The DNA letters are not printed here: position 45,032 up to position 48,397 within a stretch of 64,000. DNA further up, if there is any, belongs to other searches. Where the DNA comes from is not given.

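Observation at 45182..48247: One-polypeptide, membrane-tethered ECF sigma factor carrying a ~790-aa extracytoplasmic beta-sandwich-repeat domain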

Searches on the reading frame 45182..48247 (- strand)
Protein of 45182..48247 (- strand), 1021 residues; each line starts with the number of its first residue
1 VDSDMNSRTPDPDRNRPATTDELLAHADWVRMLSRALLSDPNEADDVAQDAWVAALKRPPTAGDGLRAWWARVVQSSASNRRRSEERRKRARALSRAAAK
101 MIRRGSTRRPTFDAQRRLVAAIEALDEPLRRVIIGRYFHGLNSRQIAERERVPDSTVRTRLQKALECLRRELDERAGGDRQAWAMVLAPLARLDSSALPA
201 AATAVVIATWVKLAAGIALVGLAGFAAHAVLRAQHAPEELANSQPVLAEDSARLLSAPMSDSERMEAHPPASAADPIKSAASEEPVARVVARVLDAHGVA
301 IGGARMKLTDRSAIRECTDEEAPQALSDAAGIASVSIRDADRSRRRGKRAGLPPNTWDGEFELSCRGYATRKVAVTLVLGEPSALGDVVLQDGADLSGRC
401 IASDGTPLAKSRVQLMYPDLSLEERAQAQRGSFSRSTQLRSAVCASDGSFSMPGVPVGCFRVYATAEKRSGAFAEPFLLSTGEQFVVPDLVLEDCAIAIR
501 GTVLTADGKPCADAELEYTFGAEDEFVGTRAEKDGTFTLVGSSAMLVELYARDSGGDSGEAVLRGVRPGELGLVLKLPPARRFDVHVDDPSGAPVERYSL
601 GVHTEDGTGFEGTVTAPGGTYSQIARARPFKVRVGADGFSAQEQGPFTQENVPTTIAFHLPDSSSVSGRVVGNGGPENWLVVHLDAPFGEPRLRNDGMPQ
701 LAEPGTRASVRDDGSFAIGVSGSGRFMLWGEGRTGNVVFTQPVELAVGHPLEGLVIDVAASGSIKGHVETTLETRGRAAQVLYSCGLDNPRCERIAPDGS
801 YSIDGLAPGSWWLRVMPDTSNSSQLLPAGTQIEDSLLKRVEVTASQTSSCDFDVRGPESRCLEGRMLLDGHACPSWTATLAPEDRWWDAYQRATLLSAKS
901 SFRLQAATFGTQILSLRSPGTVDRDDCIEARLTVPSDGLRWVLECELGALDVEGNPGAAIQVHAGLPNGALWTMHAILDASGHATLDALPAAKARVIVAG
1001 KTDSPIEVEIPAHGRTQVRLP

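Call 3: search_protein_families(library=pfam, proteins=[window:45182-48247:-], max_evalue=1)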
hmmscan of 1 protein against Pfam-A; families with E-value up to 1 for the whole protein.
window:45182-48247:- (1021 aa): 9 families
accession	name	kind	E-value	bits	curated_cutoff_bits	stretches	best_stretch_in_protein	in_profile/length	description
PF13620.12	CarboxypepD_reg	-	1.9e-22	79.8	32.3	3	586-660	5-81/82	Carboxypeptidase regulatory-like domain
PF08281.18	Sigma70_r4_2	-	2e-10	40.6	25.7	1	116-168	2-54/54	Sigma-70, region 4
PF04545.22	Sigma70_r4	-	5.1e-08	32.8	24.1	1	121-169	1-49/50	Sigma-70, region 4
PF04542.20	Sigma70_r2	-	3.7e-07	30.3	24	1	25-87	4-70/71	Sigma-70 region 2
PF02369.22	Big_1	-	9.1e-05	22.9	34.9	1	275-339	7-68/93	Bacterial Ig-like domain (group 1)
PF06530.18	Phage_antitermQ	-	0.0044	17.4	26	1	118-169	56-107/118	Phage antitermination protein Q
PF13556.12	HTH_30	-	0.067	13.4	27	1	139-174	11-46/59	PucR C-terminal helix-turn-helix domain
PF09430.16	EMC7_beta-sandw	-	0.11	13.2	26.6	0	437-465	18-46/122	ER membrane protein complex subunit 7, beta-sandwich domain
PF25020.1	TTR_TEN1-4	-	0.15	12.4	27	0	496-549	6-57/86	Teneurin TTR-like domain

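Call 4: search_protein_families(library=ncbifam, proteins=[window:45182-48247:-], max_evalue=1)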
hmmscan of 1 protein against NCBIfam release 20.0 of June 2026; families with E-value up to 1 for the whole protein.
window:45182-48247:- (1021 aa): 53 families (the best 25 are shown)
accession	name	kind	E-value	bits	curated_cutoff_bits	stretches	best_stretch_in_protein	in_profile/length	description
TIGR02937.1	sigma70-ECF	superfamily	3.2e-14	52.9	42.9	1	30-172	14-165/165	sigma-70 family RNA polymerase sigma factor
TIGR02983.1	SigE-fam_strep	subfamily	1.3e-12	47.9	141.55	1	31-175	20-161/162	SigE family RNA polymerase sigma factor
NF007227.0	PRK09645.1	subfamily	2.1e-12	47.3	202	1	26-176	22-174/177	sigma-70 family RNA polymerase sigma factor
TIGR02989.1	Sig-70_gvs1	subfamily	1.2e-11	44.8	124.55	1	22-169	6-155/158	RNA polymerase sigma-70 factor, Rhodopirellula/Verrucomicrobium family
TIGR02985.1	Sig70_bacteroi1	subfamily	2.7e-11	43.9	126.4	1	33-172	17-162/162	RNA polymerase sigma-70 factor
NF009172.0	PRK12519.1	subfamily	3.2e-11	43.1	222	1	26-174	38-191/194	RNA polymerase sigma factor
NF008888.0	PRK11922.1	equivalog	7.1e-11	42.2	204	1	33-177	46-201/231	RNA polymerase sigma factor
NF009166.1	PRK12513.1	equivalog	2.3e-10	40.5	206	1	37-175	42-189/193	RNA polymerase sigma factor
NF053879.1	RNAPolSigSigVBac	equivalog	6.2e-10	39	190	1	36-174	23-157/160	RNA polymerase sigma factor SigV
TIGR02939.1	RpoE_Sigma70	equivalog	4.8e-09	36.5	236.15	1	31-172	35-186/190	RNA polymerase sigma factor RpoE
NF007228.0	PRK09646.1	subfamily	2.7e-08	33.7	226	1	33-174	46-192/194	ECF RNA polymerase sigma factor SigK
TIGR02954.1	Sig70_famx3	hypoth_equivalog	8.9e-08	32.1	188.5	1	111-174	106-169/170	RNA polymerase sigma-70 factor, TIGR02954 family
NF009195.0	PRK12543.1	subfamily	2.4e-07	30.4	197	1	111-173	117-179/192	RNA polymerase sigma factor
NF007216.0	PRK09638.1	equivalog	4.3e-07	29.9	194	1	87-175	87-177/180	RNA polymerase sigma factor SigY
TIGR02948.1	SigW_bacill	equivalog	1.4e-06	28.5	243.1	1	115-173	127-185/187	RNA polymerase sigma factor SigW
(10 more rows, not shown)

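Call 6: find_homologous_proteins(query=window:45182-48247:-, max_evalue=0.00001)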
Query window:45182-48247:- (1021 aa): 67 proteins with E <= 0.00001 among 8000 candidates.
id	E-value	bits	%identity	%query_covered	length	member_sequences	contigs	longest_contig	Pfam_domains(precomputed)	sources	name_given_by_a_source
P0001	0.0e+0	2271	100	100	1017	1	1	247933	PF04545.23,PF04542.21,PF13620.13,PF08281.19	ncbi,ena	-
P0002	0.0e+0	1512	69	100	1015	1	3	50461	PF04545.23,PF04542.21,PF13620.13,PF08281.19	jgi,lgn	jgi:RNA polymerase sigma factor (sigma-70 family)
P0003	0.0e+0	1241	58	100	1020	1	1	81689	PF04545.23,PF04542.21,PF13620.13,PF08281.19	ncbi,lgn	-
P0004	0.0e+0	1154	56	98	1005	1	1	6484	PF10670.16,PF04545.23,PF04542.21,PF13620.13,PF08281.19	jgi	-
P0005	0.0e+0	1070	54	100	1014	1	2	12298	PF04545.23,PF04542.21,PF13620.13,PF08281.19,PF24107.2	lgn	-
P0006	0.0e+0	1067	53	100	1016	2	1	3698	PF04545.23,PF04542.21,PF13620.13,PF08281.19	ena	-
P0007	5.3e-207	708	41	98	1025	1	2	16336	PF10670.16,PF04545.23,PF04542.21,PF13620.13,PF08281.19,PF09430.17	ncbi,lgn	-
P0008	4.4e-202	692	39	100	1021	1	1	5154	PF04545.23,PF04542.21,PF13620.13,PF08281.19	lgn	-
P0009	2.9e-200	686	40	99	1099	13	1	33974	PF10670.16,PF04545.23,PF04542.21,PF13620.13,PF08281.19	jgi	-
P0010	4.6e-188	646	40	99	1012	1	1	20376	PF04545.23,PF04542.21,PF13620.13,PF08281.19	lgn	-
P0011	1.8e-168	581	37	100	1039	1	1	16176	PF10670.16,PF02369.23,PF04545.23,PF04542.21,PF13620.13,PF08281.19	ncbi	-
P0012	2.0e-164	567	36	100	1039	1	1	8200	PF04545.23,PF04542.21,PF13620.13,PF08281.19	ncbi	-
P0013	5.3e-152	526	36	96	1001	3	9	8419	PF04545.23,PF04542.21,PF13620.13,PF08281.19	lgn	-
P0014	5.2e-105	371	30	99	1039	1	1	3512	PF04545.23,PF04542.21,PF13620.13,PF08281.19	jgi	jgi:RNA polymerase sigma-70 factor (ECF subfamily)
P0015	1.3e-88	316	29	100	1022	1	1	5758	PF10670.16,PF04545.23,PF04542.21,PF13620.13,PF08281.19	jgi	jgi:RNA polymerase sigma factor (sigma-70 family)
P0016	5.7e-64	235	30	84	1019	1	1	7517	PF10670.16,PF13715.13,PF02369.23,PF04542.21,PF13620.13,PF08281.19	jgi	jgi:RNA polymerase sigma-70 factor (ECF subfamily)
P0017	3.7e-63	232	30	82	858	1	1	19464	PF10670.16,PF02369.23,PF04545.23,PF04542.21,PF00775.28,PF13620.13,PF08281.19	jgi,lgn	-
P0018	5.1e-63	232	30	85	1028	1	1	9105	PF13620.13,PF08281.19,PF22904.4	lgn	-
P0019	3.8e-62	229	30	86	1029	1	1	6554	PF10670.16,PF13715.13,PF04545.23,PF04542.21,PF13620.13,PF08281.19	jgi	jgi:RNA polymerase sigma-70 factor (ECF subfamily)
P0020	1.0e-61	227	30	81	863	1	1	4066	PF04545.23,PF04542.21,PF13620.13,PF08281.19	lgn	-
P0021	1.1e-58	217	29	97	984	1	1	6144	PF10670.16,PF13715.13,PF25020.2,PF04545.23,PF04542.21,PF13620.13,PF08281.19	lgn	-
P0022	1.0e-56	211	28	96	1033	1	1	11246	PF04542.21,PF13620.13,PF08281.19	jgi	-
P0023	1.9e-54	203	29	78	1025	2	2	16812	PF10670.16,PF04545.23,PF04542.21,PF13620.13,PF08281.19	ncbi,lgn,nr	ncbi:MAG: sigma-70 family RNA polymerase sigma factor [Planctomycetes bacterium]|nr:sigma-70 family 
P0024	3.3e-52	196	28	85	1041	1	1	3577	PF04542.21,PF13620.13,PF08281.19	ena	-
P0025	6.5e-51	192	29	91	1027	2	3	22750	PF10670.16,PF13715.13,PF25020.2,PF20598.5,PF04545.23,PF04542.21,PF13620.13,PF08281.19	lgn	-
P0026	6.5e-42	162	29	63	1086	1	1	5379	PF04545.23,PF13620.13,PF08281.19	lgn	-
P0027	1.6e-41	160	26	97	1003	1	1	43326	PF02369.23,PF04545.23,PF04542.21,PF13620.13,PF08281.19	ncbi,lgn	ncbi:MAG: sigma-70 family RNA polymerase sigma factor [Planctomycetota bacterium]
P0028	1.0e-32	131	43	20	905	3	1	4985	PF15976.12,PF04545.23,PF04542.21,PF13620.13,PF08281.19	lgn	-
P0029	2.2e-31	127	26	83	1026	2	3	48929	PF10670.16,PF13715.13,PF04545.23,PF04542.21,PF13620.13,PF08281.19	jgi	-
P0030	2.0e-30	124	29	52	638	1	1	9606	PF04545.23,PF04542.21,PF13620.13,PF08281.19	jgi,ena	-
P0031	6.0e-30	122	26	26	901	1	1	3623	PF13715.13,PF25020.2,PF04545.23,PF04542.21,PF00775.28,PF13620.13,PF08281.19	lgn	-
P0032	3.8e-29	120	43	18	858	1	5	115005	PF13715.13,PF17789.8,PF25020.2,PF02369.23,PF20598.5,PF15976.12,PF04545.23,PF04542.21,PF00775.28,PF13620.13,PF08281.19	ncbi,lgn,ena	-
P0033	7.0e-29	119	27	49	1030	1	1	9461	PF02369.23,PF04545.23,PF04542.21,PF13620.13,PF08281.19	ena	-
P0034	1.0e-28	118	41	17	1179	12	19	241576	PF13715.13,PF04542.21,PF13620.13,PF08281.19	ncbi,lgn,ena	-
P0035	1.2e-28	118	31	54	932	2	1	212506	PF07210.19,PF16371.13,PF17802.8,PF00775.28,PF13620.13,PF08281.19,PF17210.10,PF10670.16,PF13715.13,PF25020.2,PF01060.30,PF02369.23,PF11974.15,PF20598.5,PF15976.12,PF04545.23,PF09430.17,PF22904.4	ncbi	-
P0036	8.2e-28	115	46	17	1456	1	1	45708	PF17789.8,PF17802.8,PF04542.21,PF13620.13,PF08281.19,PF17210.10,PF24107.2,PF13715.13,PF25020.2,PF02369.23,PF24025.2,PF20598.5,PF04545.23,PF22904.4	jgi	jgi:RNA polymerase sigma-70 factor (ECF subfamily)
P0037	2.0e-27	114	42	17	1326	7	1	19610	PF07210.19,PF17802.8,PF04542.21,PF00775.28,PF13620.13,PF08281.19,PF10670.16,PF13715.13,PF25020.2,PF02369.23,PF04545.23,PF09430.17,PF22904.4,PF13115.12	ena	-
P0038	6.1e-27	112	31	39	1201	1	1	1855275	PF13715.13,PF02369.23,PF07210.19,PF04542.21,PF13620.13,PF08281.19,PF24107.2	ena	-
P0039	5.6e-25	106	43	17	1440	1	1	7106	PF17789.8,PF13384.13,PF04542.21,PF13620.13,PF08281.19,PF17210.10,PF24107.2,PF13715.13,PF02369.23,PF20598.5,PF04545.23,PF22904.4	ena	-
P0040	7.9e-25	105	28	13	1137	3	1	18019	PF17820.8,PF07210.19,PF17802.8,PF04542.21,PF00775.28,PF13620.13,PF08281.19,PF17210.10,PF10670.16,PF13715.13,PF25020.2,PF02369.23,PF13180.13,PF14686.13,PF20598.5,PF15976.12,PF04545.23,PF22904.4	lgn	-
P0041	1.5e-24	104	28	67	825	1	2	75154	PF04542.21,PF00775.28,PF13620.13,PF08281.19,PF17210.10,PF24107.2,PF10670.16,PF13715.13,PF25020.2,PF02369.23,PF20598.5,PF15976.12,PF04545.23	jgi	jgi:RNA polymerase sigma-70 factor (ECF subfamily)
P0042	1.8e-24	104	37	21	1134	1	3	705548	PF07210.19,PF04542.21,PF13620.13,PF08281.19,PF17210.10,PF10670.16,PF13715.13,PF13180.13,PF14686.13,PF20598.5,PF04545.23,PF22904.4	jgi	jgi:RNA polymerase sigma-70 factor (ECF subfamily)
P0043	1.4e-23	101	37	21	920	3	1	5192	PF13715.13,PF04542.21,PF00775.28,PF13620.13,PF08281.19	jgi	-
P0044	2.6e-23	100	40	20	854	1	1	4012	PF13715.13,PF25020.2,PF04545.23,PF04542.21,PF13620.13,PF08281.19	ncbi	ncbi:MAG TPA: sigma-70 family RNA polymerase sigma factor [Planctomycetota bacterium]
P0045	5.3e-23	99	37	19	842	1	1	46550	PF13715.13,PF25020.2,PF02369.23,PF20598.5,PF04545.23,PF04542.21,PF00775.28,PF13620.13,PF08281.19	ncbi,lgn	ncbi:MAG: sigma-70 family RNA polymerase sigma factor [Planctomycetota bacterium]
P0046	7.4e-23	99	39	17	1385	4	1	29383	PF13715.13,PF25020.2,PF02369.23,PF15976.12,PF17802.8,PF04542.21,PF00775.28,PF13620.13,PF08281.19,PF09430.17,PF22904.4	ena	-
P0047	8.5e-23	98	42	17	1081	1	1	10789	PF17789.8,PF17802.8,PF04542.21,PF00775.28,PF13620.13,PF08281.19,PF17210.10,PF24107.2,PF10670.16,PF13715.13,PF25020.2,PF02369.23,PF20598.5,PF15976.12,PF04545.23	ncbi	-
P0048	9.9e-23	98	42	17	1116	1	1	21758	PF13715.13,PF17789.8,PF02369.23,PF24025.2,PF04545.23,PF04542.21,PF13620.13,PF08281.19,PF24107.2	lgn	-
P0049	1.0e-22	98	28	52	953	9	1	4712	PF10670.16,PF13715.13,PF25020.2,PF20598.5,PF04545.23,PF04542.21,PF13620.13,PF08281.19,PF09430.17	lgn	-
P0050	1.2e-22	98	38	20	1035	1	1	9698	PF17789.8,PF07210.19,PF23193.2,PF04542.21,PF13620.13,PF08281.19,PF24107.2,PF10670.16,PF13715.13,PF25020.2,PF02369.23,PF11974.15,PF24025.2,PF20598.5,PF04545.23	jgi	jgi:RNA polymerase sigma-70 factor (ECF subfamily)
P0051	2.8e-22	97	36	19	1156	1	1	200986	PF17820.8,PF00595.30,PF07210.19,PF04542.21,PF13620.13,PF08281.19,PF10670.16,PF13715.13,PF25020.2,PF13180.13,PF20598.5,PF04545.23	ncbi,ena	-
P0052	9.3e-22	95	32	25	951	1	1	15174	PF04545.23,PF04542.21,PF13620.13,PF08281.19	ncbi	-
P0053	9.6e-22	95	39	16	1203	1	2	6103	PF10670.16,PF13715.13,PF02369.23,PF04545.23,PF04542.21,PF13620.13,PF08281.19,PF09430.17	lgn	-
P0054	9.2e-21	92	35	21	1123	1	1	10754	PF10670.16,PF17789.8,PF25020.2,PF02369.23,PF15976.12,PF04545.23,PF04542.21,PF13620.13,PF08281.19,PF24107.2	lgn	-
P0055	6.4e-19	86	41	19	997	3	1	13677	PF04542.21,PF13620.13,PF08281.19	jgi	jgi:RNA polymerase sigma-70 factor (ECF subfamily)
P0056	1.3e-18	85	35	17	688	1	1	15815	PF04545.23,PF04542.21,PF08281.19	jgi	jgi:RNA polymerase sigma factor (sigma-70 family)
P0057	7.9e-18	82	40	17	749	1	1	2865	PF13715.13,PF15976.12,PF04545.23,PF04542.21,PF13620.13,PF08281.19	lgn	-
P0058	1.1e-16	78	41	16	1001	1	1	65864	PF00775.28,PF13620.13,PF08281.19,PF17210.10,PF10670.16,PF13715.13,PF02369.23,PF24025.2,PF20598.5,PF15976.12,PF04545.23,PF22904.4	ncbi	ncbi:MAG: sigma-70 family RNA polymerase sigma factor [Planctomycetota bacterium]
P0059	4.0e-16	76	34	18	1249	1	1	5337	PF13715.13,PF04545.23,PF04542.21,PF00775.28,PF13620.13,PF08281.19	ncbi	-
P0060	4.7e-16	76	34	20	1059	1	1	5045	PF13715.13,PF15976.12,PF04545.23,PF04542.21,PF13620.13,PF08281.19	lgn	-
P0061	9.9e-16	75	34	16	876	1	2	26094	PF04542.21,PF13620.13,PF08281.19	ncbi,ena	-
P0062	9.7e-15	72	32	17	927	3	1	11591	PF04545.23,PF04542.21,PF13620.13,PF08281.19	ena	-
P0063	2.5e-14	70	33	21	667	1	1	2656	PF13715.13,PF04545.23,PF04542.21,PF13620.13,PF08281.19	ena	-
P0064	4.3e-13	66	37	16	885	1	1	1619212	PF10670.16,PF02369.23,PF04545.23,PF04542.21,PF13620.13,PF08281.19,PF13115.12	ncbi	ncbi:MAG: sigma-70 family RNA polymerase sigma factor [Planctomycetota bacterium]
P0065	1.5e-9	55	34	16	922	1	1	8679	PF04545.23,PF04542.21,PF13620.13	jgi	jgi:RNA polymerase sigma-70 factor (ECF subfamily)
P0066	3.8e-9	53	31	16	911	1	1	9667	PF04542.21,PF13620.13,PF08281.19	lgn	-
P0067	9.4e-6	42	26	30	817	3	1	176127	PF13715.13,PF04545.23,PF04542.21,PF13620.13,PF08281.19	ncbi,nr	ncbi:MAG: sigma-70 family RNA polymerase sigma factor [Planctomycetes bacterium]|nr:sigma-70 family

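Call 21: find_encoding_contigs(protein=P0001, flank=6000, max_places=3)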
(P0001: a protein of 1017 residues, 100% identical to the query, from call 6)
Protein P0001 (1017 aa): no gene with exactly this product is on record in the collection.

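Call 22: find_encoding_contigs(protein=P0002, flank=6000, max_places=3)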
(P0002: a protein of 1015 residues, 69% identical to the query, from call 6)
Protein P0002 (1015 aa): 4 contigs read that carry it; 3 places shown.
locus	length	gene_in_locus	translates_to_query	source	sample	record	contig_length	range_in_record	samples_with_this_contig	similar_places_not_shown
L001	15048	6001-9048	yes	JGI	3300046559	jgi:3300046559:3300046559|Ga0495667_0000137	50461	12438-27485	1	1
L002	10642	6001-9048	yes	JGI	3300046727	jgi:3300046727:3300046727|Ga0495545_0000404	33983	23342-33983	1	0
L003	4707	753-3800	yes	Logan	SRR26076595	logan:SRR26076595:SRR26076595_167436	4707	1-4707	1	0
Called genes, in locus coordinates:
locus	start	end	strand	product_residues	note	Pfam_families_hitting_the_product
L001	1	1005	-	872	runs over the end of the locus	PF13620:CarboxypepD_reg (faint)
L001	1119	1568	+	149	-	PF11008:DUF2846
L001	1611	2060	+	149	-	PF11008:DUF2846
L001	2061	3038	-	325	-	PF08240:ADH_N, PF00107:ADH_zinc_N, PF13602:ADH_zinc_N_2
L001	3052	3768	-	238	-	-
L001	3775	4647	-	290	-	PF00069:Pkinase, PF07714:PK_Tyr_Ser-Thr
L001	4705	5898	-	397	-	PF00266:Aminotran_5, PF22580:KYNU_C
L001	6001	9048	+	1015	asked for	PF04542:Sigma70_r2, PF04545:Sigma70_r4 (weak), PF08281:Sigma70_r4_2, PF13620:CarboxypepD_reg (faint)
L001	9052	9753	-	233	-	-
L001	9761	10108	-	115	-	PF06999:Suc_Fer-like (weak)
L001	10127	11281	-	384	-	PF02771:Acyl-CoA_dh_N (weak), PF02770:Acyl-CoA_dh_M, PF00441:Acyl-CoA_dh_1, PF08028:Acyl-CoA_dh_2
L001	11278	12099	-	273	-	PF00378:ECH_1, PF16113:ECH_2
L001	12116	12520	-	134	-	PF01042:Ribonuc_L-PSP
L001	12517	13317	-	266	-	PF00106:adh_short, PF08659:KR, PF13561:adh_short_C2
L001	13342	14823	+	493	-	PF00724:Oxidored_FMN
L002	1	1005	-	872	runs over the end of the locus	PF13620:CarboxypepD_reg (faint)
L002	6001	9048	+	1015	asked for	PF04542:Sigma70_r2, PF04545:Sigma70_r4 (weak), PF08281:Sigma70_r4_2, PF13620:CarboxypepD_reg (faint)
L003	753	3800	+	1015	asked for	PF04542:Sigma70_r2, PF04545:Sigma70_r4 (weak), PF08281:Sigma70_r4_2, PF13620:CarboxypepD_reg (faint)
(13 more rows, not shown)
